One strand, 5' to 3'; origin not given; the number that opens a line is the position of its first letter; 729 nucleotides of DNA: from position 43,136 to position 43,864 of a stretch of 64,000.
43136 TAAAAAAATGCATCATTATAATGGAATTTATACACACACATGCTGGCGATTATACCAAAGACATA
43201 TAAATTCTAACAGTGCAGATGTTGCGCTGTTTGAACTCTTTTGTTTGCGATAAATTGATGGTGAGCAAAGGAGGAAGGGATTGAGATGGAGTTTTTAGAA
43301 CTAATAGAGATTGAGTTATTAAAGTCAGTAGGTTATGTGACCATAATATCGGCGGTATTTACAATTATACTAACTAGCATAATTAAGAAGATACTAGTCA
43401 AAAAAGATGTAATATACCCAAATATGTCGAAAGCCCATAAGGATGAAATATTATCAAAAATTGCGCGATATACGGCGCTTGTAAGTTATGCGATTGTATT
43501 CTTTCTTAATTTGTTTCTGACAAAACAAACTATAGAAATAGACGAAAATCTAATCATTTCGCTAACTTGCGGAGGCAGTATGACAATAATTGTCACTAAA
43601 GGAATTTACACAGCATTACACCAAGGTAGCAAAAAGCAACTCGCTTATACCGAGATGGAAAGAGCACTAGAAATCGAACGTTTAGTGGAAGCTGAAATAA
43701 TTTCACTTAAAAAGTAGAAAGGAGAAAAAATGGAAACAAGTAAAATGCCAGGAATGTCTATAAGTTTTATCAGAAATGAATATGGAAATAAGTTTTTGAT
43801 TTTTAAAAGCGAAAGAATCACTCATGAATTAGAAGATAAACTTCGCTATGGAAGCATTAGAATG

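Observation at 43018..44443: Three uncharacterised genes (small HTH protein, small membrane protein, 237-aa protein) directly upstream of the rhs operon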

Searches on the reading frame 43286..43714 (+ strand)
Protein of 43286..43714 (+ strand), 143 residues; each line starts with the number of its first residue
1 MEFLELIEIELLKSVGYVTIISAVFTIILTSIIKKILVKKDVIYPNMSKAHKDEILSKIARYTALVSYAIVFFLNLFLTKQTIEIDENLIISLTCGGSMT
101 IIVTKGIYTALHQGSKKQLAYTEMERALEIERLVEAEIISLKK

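Call 4: search_protein_families(library=pfam, proteins=[window:43286-43714:+], max_evalue=1)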
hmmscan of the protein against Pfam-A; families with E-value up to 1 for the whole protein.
window:43286-43714:+ (143 aa): 3 families
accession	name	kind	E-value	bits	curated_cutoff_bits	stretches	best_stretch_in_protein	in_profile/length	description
PF10457.14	MENTAL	-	0.027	14.7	22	1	24-120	12-108/176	Cholesterol-capturing domain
PF23471.1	Cap15_TM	-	0.095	13.8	28.2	1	58-94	2-40/59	Cap15, TM helices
PF07330.17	DUF1467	-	0.27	11.7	29.4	0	9-39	48-78/83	Protein of unknown function (DUF1467)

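Call 7: search_protein_families(library=phrogs, proteins=[window:43286-43714:+], max_evalue=1)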
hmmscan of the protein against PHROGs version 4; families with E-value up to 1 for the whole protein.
window:43286-43714:+ (143 aa): 1 family
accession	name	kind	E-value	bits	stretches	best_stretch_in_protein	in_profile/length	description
phrog_13937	-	unknown function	0.12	12.6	1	75-122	17-60/305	-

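Call 8: search_protein_families(library=ncbifam, proteins=[window:43286-43714:+], max_evalue=1)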
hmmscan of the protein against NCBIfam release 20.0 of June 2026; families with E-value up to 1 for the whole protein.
window:43286-43714:+ (143 aa): 1 family
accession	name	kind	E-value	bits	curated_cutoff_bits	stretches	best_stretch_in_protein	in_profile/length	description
TIGR04086.1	TIGR04086_membr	hypoth_equivalog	0.46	10.6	30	0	65-117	12-62/115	TIGR04086 family membrane protein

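Call 20: list_cluster_members(proteins=[P0001, window:43286-43714:+, window:43018-43200:+, window:44706-50960:+, window:50973-51404:+])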
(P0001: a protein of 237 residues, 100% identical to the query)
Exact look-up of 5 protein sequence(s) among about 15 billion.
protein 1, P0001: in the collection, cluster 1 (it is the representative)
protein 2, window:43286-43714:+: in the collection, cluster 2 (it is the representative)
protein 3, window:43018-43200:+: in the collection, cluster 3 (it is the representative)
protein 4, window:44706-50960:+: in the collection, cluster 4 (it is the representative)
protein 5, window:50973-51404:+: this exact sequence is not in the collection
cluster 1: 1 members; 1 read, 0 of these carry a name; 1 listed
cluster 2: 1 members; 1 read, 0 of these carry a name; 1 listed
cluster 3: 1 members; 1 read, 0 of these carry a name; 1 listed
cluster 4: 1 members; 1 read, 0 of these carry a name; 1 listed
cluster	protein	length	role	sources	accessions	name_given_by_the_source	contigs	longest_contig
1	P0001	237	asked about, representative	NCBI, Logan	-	-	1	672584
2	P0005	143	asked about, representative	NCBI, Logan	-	-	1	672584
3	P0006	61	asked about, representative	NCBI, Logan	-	-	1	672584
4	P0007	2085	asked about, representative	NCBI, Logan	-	-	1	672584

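Call 30: find_homologous_proteins(query=A2, max_evalue=0.01)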
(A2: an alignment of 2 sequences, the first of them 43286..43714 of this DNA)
Query A2 (2 sequences) (143 aa, profile of the alignment): 16 proteins with E <= 0.01 among 493 candidates.
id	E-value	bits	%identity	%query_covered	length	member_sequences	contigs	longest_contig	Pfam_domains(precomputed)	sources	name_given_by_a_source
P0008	2.3e-77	276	42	95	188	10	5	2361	-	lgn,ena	-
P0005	3.9e-69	249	100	100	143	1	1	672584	-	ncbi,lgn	-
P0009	3.1e-53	198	43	78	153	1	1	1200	-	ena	-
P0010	1.2e-51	193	42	87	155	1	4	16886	-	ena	-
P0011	1.7e-50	189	42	85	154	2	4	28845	-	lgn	-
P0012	6.5e-50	187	40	94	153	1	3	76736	-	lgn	-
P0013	8.0e-50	187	39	90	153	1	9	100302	-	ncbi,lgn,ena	-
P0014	1.1e-49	186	41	87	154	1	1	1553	-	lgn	-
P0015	9.6e-49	183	42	91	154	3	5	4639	-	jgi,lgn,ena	-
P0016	4.4e-44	168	37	100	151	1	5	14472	-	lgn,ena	-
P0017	6.5e-43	164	46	78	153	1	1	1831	-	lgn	-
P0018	2.4e-42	162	42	95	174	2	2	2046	-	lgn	-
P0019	2.8e-40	156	36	90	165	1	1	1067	-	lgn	-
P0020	3.2e-40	155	36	89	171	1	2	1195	-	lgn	-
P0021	6.1e-40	155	44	87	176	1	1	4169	-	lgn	-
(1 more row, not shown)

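Call 31: find_encoding_contigs(protein=P0013, flank=10000, max_places=2)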
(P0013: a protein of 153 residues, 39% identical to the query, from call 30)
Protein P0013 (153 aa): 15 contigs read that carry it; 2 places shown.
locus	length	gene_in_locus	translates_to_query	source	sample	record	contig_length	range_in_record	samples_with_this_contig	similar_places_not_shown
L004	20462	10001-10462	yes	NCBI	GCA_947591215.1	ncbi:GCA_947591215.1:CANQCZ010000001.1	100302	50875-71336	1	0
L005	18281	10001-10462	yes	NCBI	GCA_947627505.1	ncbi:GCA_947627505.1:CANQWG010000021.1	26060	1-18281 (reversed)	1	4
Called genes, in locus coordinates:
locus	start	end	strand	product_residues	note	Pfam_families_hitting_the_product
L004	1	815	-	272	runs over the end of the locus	PF00702:Hydrolase (faint), PF05116:S6PP (weak), PF08282:Hydrolase_3, PF12710:HAD (faint)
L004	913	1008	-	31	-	-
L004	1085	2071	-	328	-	PF00579:tRNA-synt_1b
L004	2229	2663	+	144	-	PF00462:Glutaredoxin, PF03960:ArsC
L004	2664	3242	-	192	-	PF01928:CYTH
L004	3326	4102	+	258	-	PF01513:NAD_kinase (weak), PF20143:NAD_kinase_C (weak)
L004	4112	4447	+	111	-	PF00367:PTS_EIIB (weak)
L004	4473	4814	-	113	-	-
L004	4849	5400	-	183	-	PF02545:Maf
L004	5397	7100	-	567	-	PF00753:Lactamase_B, PF12706:Lactamase_B_2, PF23023:Anti-Pycsar_Apyc1 (weak), PF22505:RNase_J_b_CASP, PF07521:RMMBL, PF17770:RNase_J_C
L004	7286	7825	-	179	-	PF01327:Pep_deformylase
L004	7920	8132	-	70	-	-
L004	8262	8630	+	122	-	PF14071:YlbD_coat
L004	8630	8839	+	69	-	PF14003:YlbE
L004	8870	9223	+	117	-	PF06133:Com_YlbF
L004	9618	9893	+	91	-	-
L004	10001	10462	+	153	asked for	-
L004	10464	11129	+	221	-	-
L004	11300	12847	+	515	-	-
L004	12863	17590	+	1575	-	PF05593:RHS_repeat (faint)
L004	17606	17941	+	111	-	-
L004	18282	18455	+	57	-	-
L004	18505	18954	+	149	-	-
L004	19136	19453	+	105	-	-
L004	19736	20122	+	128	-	-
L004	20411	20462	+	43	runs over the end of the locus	-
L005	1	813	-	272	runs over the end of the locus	PF00702:Hydrolase (faint), PF05116:S6PP (weak), PF08282:Hydrolase_3, PF12710:HAD (faint)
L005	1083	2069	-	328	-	PF00579:tRNA-synt_1b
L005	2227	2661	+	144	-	PF00462:Glutaredoxin, PF03960:ArsC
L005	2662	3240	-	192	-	PF01928:CYTH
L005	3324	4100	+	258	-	PF01513:NAD_kinase (weak), PF20143:NAD_kinase_C (weak)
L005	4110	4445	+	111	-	PF00367:PTS_EIIB (weak)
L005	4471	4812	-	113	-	-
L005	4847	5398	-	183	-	PF02545:Maf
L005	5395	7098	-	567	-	PF00753:Lactamase_B, PF12706:Lactamase_B_2, PF23023:Anti-Pycsar_Apyc1 (weak), PF22505:RNase_J_b_CASP, PF07521:RMMBL, PF17770:RNase_J_C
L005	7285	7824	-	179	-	PF01327:Pep_deformylase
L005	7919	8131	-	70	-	-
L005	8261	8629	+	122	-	PF14071:YlbD_coat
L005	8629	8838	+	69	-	PF14003:YlbE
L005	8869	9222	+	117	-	PF06133:Com_YlbF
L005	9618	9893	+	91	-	-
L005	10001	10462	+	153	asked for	-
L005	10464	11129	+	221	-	-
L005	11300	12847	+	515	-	-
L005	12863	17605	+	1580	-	PF05593:RHS_repeat (faint), PF25023:TEN_YD-shell (weak)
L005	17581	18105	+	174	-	-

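Call 32: find_encoding_contigs(protein=P0012, flank=10000, max_places=2)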
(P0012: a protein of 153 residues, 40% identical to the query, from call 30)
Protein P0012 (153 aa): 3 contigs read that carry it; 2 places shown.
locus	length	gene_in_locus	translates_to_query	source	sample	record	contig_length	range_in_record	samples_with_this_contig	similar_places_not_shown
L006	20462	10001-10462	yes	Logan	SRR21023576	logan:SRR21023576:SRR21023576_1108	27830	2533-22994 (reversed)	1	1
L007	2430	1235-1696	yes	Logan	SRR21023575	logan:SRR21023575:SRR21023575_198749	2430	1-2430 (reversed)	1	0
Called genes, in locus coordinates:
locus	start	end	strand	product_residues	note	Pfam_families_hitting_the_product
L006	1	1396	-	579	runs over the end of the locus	PF05496:RuvB_N (weak), PF06068:TIP49 (faint), PF13177:DNA_pol3_delta2, PF00004:AAA, PF07728:AAA_5 (faint), PF13401:AAA_22 (faint), PF22608:DNAX_ATPase_lid, PF12169:DNA_pol3_gamma3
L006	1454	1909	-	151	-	PF00383:dCMP_cyt_deam_1, PF14437:MafB19-deam, PF14439:Bd3614-deam (weak)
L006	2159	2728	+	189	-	-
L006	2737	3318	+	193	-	PF01928:CYTH (weak)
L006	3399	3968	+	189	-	-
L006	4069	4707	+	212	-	PF02223:Thymidylate_kin, PF13521:AAA_28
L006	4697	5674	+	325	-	PF13177:DNA_pol3_delta2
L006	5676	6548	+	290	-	PF04468:PSP1, PF28472:PSP1_3rd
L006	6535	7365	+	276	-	PF00590:TP_methylase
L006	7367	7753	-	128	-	-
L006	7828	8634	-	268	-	PF02463:SMC_N (faint), PF13175:AAA_15, PF13476:AAA_23 (weak), PF13304:AAA_21 (faint)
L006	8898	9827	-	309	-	PF01381:HTH_3 (weak)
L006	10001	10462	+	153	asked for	-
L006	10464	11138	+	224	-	-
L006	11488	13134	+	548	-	-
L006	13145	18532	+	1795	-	PF05593:RHS_repeat (faint), PF01079:Hint (weak), PF13403:Hint_2 (faint), PF07591:PT-HINT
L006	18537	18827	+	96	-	-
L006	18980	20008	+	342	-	PF14022:DUF4238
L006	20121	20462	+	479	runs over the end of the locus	PF18928:DUF5677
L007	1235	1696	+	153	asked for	-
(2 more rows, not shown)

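Call 33: find_encoding_contigs(protein=P0011, flank=10000, max_places=2)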
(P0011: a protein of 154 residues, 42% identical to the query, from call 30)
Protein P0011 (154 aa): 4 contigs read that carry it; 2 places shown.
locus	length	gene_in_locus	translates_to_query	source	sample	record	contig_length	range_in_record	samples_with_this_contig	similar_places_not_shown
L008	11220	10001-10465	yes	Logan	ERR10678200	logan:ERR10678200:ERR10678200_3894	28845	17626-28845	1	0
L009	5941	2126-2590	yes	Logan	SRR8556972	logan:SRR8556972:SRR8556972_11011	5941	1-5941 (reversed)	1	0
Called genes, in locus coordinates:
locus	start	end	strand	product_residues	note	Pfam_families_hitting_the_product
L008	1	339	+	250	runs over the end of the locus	PF03631:Virul_fac_BrkB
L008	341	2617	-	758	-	PF02687:FtsX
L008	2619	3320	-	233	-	PF02463:SMC_N (faint), PF20720:nSTAND3 (faint), PF00005:ABC_tran, PF13304:AAA_21 (faint)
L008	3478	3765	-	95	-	-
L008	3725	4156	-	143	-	-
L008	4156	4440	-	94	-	PF07873:YabP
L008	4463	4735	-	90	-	PF01479:S4 (faint)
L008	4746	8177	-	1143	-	PF17757:UvrB_inter, PF02559:CarD_TRCF_RID, PF00270:DEAD, PF04851:ResIII, PF00271:Helicase_C, PF03461:TRCF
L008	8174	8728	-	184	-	PF01195:Pept_tRNA_hydro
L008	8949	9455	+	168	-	-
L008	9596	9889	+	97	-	-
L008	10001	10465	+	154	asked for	-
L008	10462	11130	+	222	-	-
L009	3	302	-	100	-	?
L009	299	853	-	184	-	PF01195:Pept_tRNA_hydro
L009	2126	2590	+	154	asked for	-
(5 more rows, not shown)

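Call 36: find_encoding_contigs(protein=P0010, flank=10000, max_places=2)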
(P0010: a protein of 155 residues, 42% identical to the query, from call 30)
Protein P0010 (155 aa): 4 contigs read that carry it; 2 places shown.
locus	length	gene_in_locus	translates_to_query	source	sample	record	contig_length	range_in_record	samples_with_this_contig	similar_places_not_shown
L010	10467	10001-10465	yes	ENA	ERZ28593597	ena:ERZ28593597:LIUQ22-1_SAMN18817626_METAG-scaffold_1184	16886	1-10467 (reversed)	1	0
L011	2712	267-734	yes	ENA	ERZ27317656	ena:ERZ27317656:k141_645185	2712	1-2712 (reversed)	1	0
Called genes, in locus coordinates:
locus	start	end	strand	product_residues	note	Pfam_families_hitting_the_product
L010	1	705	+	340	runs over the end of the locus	PF08545:ACP_syn_III, PF08541:ACP_syn_III_C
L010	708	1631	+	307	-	PF02653:BPD_transp_2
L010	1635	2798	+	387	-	PF02653:BPD_transp_2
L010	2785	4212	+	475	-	PF00005:ABC_tran, PF13304:AAA_21 (faint), PF12399:BCA_ABC_TP_C (weak)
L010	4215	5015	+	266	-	PF00005:ABC_tran, PF13304:AAA_21 (weak)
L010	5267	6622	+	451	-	PF13458:Peripla_BP_6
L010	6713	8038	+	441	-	PF02550:AcetylCoA_hydro, PF13336:AcetylCoA_hyd_C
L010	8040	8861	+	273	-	PF00561:Abhydrolase_1, PF12697:Abhydrolase_6, PF03096:Ndr (weak), PF12146:Hydrolase_4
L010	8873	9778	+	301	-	PF00561:Abhydrolase_1, PF00975:Thioesterase (faint), PF12146:Hydrolase_4, PF12697:Abhydrolase_6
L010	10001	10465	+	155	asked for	?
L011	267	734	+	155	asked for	-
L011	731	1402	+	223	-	-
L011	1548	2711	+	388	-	?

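Call 37: find_encoding_contigs(protein=P0016, flank=10000, max_places=2)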
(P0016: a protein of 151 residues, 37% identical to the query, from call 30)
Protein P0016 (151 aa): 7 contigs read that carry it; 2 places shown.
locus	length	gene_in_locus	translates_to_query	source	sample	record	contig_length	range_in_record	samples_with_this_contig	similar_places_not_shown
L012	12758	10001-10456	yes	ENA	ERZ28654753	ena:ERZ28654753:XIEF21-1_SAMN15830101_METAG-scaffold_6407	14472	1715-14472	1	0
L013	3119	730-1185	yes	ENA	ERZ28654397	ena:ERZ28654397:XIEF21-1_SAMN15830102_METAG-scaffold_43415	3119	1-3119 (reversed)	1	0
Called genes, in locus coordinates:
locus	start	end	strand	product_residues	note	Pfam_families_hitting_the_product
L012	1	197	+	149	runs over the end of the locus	PF01281:Ribosomal_L9_N, PF02112:PDEase_II (weak), PF03948:Ribosomal_L9_C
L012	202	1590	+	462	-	PF00772:DnaB, PF03796:DnaB_C, PF06745:ATPase, PF13481:AAA_25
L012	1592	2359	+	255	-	PF00753:Lactamase_B, PF23023:Anti-Pycsar_Apyc1, PF13483:Lactamase_B_3 (weak), PF12706:Lactamase_B_2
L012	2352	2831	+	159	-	PF02590:SPOUT_MTase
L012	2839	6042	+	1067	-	PF09586:YfhO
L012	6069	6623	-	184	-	PF00156:Pribosyltran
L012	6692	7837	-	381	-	PF12725:DUF3810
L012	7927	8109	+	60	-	-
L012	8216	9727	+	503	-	-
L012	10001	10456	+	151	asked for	-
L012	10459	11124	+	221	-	-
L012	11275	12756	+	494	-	?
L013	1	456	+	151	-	?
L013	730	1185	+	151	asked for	-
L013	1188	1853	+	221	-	-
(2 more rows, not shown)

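Call 43: search_protein_families(library=pfam, alignment_id=A4, max_evalue=10)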
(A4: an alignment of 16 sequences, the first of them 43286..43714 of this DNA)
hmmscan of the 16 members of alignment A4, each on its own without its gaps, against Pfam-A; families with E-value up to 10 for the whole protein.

A. member 1, window:43286-43714:+ (143 aa): 3 families
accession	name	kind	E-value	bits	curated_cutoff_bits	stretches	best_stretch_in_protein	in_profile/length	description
PF10457.14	MENTAL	-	0.027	14.7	22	1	24-120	12-108/176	Cholesterol-capturing domain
PF23471.1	Cap15_TM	-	0.095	13.8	28.2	1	58-94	2-40/59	Cap15, TM helices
PF07330.17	DUF1467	-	0.27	11.7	29.4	1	9-39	48-78/83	Protein of unknown function (DUF1467)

B. families by the number of members that match (of 16 scanned): 37 families (the first 25 are shown)
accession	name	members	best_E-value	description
PF14163.11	SieB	6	0.0052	Super-infection exclusion protein B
PF23471.1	Cap15_TM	6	0.095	Cap15, TM helices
PF21907.4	SAM_CEP-1_C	3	0.024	CEP-1 C-terminal SAM domain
PF03631.20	Virul_fac_BrkB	2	0.01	Virulence factor BrkB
PF04133.19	Vps55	2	0.01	Vacuolar protein sorting 55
PF10457.14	MENTAL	2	0.027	Cholesterol-capturing domain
PF03839.21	Sec62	2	0.037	Translocation protein Sec62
PF01277.22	Oleosin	2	0.06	Oleosin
PF01534.23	Frizzled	2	0.35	Frizzled/Smoothened family membrane region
PF25630.1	Phycodna_minor_capsid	2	0.49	Phycodnaviridae minor capsid protein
PF06736.16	TMEM175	1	0.00089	Endosomal/lysosomal potassium channel TMEM175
PF12725.13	DUF3810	1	0.011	Protein of unknown function (DUF3810)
PF03773.19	ArsP_1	1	0.016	Predicted permease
PF20813.2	FhbB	1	0.017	Factor H binding protein B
PF19366.4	DUF5942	1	0.028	Domain of unknown function (DUF5942)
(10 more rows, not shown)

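Call 44: search_protein_families(library=phrogs, alignment_id=A4, max_evalue=10)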
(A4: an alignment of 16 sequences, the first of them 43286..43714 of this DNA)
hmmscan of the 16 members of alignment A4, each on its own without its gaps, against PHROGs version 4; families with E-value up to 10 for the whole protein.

A. member 1, window:43286-43714:+ (143 aa): 2 families
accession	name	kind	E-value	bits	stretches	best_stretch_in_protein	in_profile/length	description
phrog_13937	-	unknown function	0.12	12.6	1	75-122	17-60/305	-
phrog_16360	-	unknown function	7.8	7.5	1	7-54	50-97/112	-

B. families by the number of members that match (of 16 scanned): 43 families (the first 25 are shown)
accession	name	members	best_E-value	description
phrog_1299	-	4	0.064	holin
phrog_1244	-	2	0.01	-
phrog_19127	-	2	0.036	-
phrog_22240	-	2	0.067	-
phrog_13937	-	2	0.076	-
phrog_19182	-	2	0.078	-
phrog_12989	-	2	0.28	membrane protein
phrog_3399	-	2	0.32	-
phrog_14654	-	2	0.36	-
phrog_17209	-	1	0.0013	-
phrog_33969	-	1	0.0052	-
phrog_14008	-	1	0.0056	-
phrog_13268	-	1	0.01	-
phrog_17322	-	1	0.017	-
phrog_3913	-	1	0.025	-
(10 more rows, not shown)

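Call 47: search_protein_families(library=pfam, alignment_id=A5, max_evalue=1)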
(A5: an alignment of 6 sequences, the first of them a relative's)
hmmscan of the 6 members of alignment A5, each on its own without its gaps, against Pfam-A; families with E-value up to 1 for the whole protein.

A. member 1, L004:11300-12844:+ (515 aa): 2 families
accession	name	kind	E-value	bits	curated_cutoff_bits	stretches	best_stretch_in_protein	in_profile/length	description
PF25778.1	DUF7948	-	0.4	11.1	27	1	121-248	81-202/214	Domain of unknown function (DUF7948)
PF18692.7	DUF5640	-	0.75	10.1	28.5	0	70-100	27-57/85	Family of unknown function (DUF5640)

B. families by the number of members that match (of 6 scanned): 4 families
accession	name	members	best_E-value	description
PF25778.1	DUF7948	2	0.0043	Domain of unknown function (DUF7948)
PF18692.7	DUF5640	2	0.13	Family of unknown function (DUF5640)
PF22900.2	UCH_UBL1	1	0.018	Ubiquitin carboxyl-terminal hydrolases, Ubiquitin-like 1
PF01060.29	TTR-52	1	0.15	Transthyretin-like family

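Call 55: search_protein_families(library=pfam, proteins=[L008:8949-9452:+, L008:9596-9886:+, L004:9618-9890:+, L004:17606-17938:+, L005:17581-18102:+, L006:18537-18824:+, L004:12863-17587:+, L006:13145-18529:+], max_evalue=0.1)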
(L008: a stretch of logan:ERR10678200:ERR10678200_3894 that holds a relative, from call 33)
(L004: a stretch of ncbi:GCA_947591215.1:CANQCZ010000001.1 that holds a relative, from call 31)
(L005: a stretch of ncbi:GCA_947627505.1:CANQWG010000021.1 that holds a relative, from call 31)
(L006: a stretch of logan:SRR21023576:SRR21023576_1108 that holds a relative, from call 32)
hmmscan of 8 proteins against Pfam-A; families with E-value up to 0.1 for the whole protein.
L008:8949-9452:+ (168 aa): 4 families
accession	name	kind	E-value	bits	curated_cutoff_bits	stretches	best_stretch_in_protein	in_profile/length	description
PF04542.20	Sigma70_r2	-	0.00011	22.3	24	1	25-84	7-66/71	Sigma-70 region 2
PF08281.18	Sigma70_r4_2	-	0.0011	19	25.7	1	108-155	3-50/54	Sigma-70, region 4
PF04545.22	Sigma70_r4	-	0.016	15.1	24.1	1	113-145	2-34/50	Sigma-70, region 4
PF06530.18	Phage_antitermQ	-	0.053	13.9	26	0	114-162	61-109/118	Phage antitermination protein Q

L008:9596-9886:+ (97 aa): 1 family
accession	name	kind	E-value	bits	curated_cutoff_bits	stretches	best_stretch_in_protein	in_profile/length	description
PF00165.29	HTH_AraC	-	0.02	15.4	26.6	1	50-69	9-28/42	Bacterial regulatory helix-turn-helix proteins, AraC family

L004:9618-9890:+ (91 aa): 15 families
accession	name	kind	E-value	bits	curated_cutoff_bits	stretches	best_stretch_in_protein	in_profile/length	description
PF08279.18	HTH_11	-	3.2e-05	24.1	25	1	48-81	15-47/55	HTH domain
PF04967.18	HTH_10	-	0.0002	21.6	23.1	1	50-75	24-49/53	HTH DNA binding domain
PF13412.12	HTH_24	-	0.00091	19.2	21.9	1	50-72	18-40/48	Winged helix-turn-helix DNA-binding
PF05043.19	Mga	-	0.0012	19.8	21.1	1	46-79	27-60/87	Mga helix-turn-helix domain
PF13556.12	HTH_30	-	0.0056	16.9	27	1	53-77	16-40/59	PucR C-terminal helix-turn-helix domain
PF00196.25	GerE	-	0.0061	16.6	23.5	1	53-75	21-43/57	Bacterial regulatory proteins, luxR family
PF01325.25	Fe_dep_repress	-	0.011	16.4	26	1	43-74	16-47/60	Iron dependent repressor, N-terminal DNA binding domain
PF08280.17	HTH_Mga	-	0.011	16.2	23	1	50-75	20-45/59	M protein trans-acting positive regulator (MGA) HTH domain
PF25071.1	DUF7795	-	0.014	15.8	27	1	9-86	38-114/123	Domain of unknown function (DUF7795)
PF12840.13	HTH_20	-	0.029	14.8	27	1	52-72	21-41/51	Helix-turn-helix domain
PF04545.22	Sigma70_r4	-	0.034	14.1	24.1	1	50-72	21-43/50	Sigma-70, region 4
PF16088.10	BORCS7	-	0.051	14.2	27.3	1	18-82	38-102/103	BLOC-1-related complex sub-unit 7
PF02082.26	Rrf2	-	0.052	14.1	30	1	46-73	20-47/132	Iron-dependent Transcriptional regulator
PF21071.3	LARP1_HEAT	-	0.059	13.9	27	1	10-73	89-145/149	LARP1 HEAT repeat region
PF18537.6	CODH_A_N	-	0.072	13.6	32.2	1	33-76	21-63/83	Carbon monoxide dehydrogenase subunit alpha N-terminal domain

L004:17606-17938:+ (111 aa): 1 family
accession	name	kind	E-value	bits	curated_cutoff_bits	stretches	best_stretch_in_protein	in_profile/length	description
PF13684.11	FakA-like_C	-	0.011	15.6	23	1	40-106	12-77/216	Fatty acid kinase subunit A-like, C-terminal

L005:17581-18102:+ (174 aa): 2 families
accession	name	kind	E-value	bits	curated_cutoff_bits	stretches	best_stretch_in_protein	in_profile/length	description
PF03706.18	LPG_synthase_TM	-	0.012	15.5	33.4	1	19-77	112-172/302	Lysylphosphatidylglycerol synthase TM region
PF17090.10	Ytca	-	0.015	16.2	28.8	1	25-70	15-60/62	YtcA family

L006:18537-18824:+ (96 aa): 0 families

L004:12863-17587:+ (1575 aa): 4 families
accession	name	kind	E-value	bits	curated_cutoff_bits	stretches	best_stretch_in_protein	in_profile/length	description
PF05593.20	RHS_repeat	-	1.3e-10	41.8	22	0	1149-1176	1-29/38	RHS Repeat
PF20148.4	DUF6531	-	9.6e-06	26.3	24.1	1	58-143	3-74/74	Domain of unknown function (DUF6531)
PF02920.21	Integrase_DNA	-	0.0074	16.7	27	0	1157-1189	17-50/70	DNA binding domain of tn916 integrase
PF16146.10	DUF4854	-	0.013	16.4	28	1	1067-1126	27-84/102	Domain of unknown function (DUF4854)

L006:13145-18529:+ (1795 aa): 8 families
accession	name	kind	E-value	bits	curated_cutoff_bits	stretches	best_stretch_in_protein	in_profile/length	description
PF07591.16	PT-HINT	-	4.4e-14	53.3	27.7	2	1623-1692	66-136/137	Pretoxin HINT domain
PF05593.20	RHS_repeat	-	7.8e-14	52.1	22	0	1089-1119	1-29/38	RHS Repeat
PF01079.26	Hint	-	8e-07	29.3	29.7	1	1522-1665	10-133/213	Hint module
PF13403.11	Hint_2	-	7.3e-06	26.9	28.4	1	1525-1556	2-33/147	Hint domain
PF06687.17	SUR7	-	0.0062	16.7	29.6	1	1394-1507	74-183/201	SUR7/PalI family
PF04888.17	SseC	-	0.033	14.2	30.2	1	1413-1513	52-140/312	Secretion system effector C (SseC) like family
PF10762.14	DUF2583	-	0.044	14.7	27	0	1413-1465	2-57/88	Protein of unknown function (DUF2583)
PF02699.20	YajC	-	0.059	13.7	28.2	0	1638-1666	33-63/78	Preprotein translocase subunit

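Call 62: search_dna_similar(query=window:43286-43714:+, collection=phages, mode=protein, max_evalue=1, max_rows=10)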
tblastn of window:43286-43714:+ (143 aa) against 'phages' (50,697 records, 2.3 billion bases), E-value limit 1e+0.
No match.
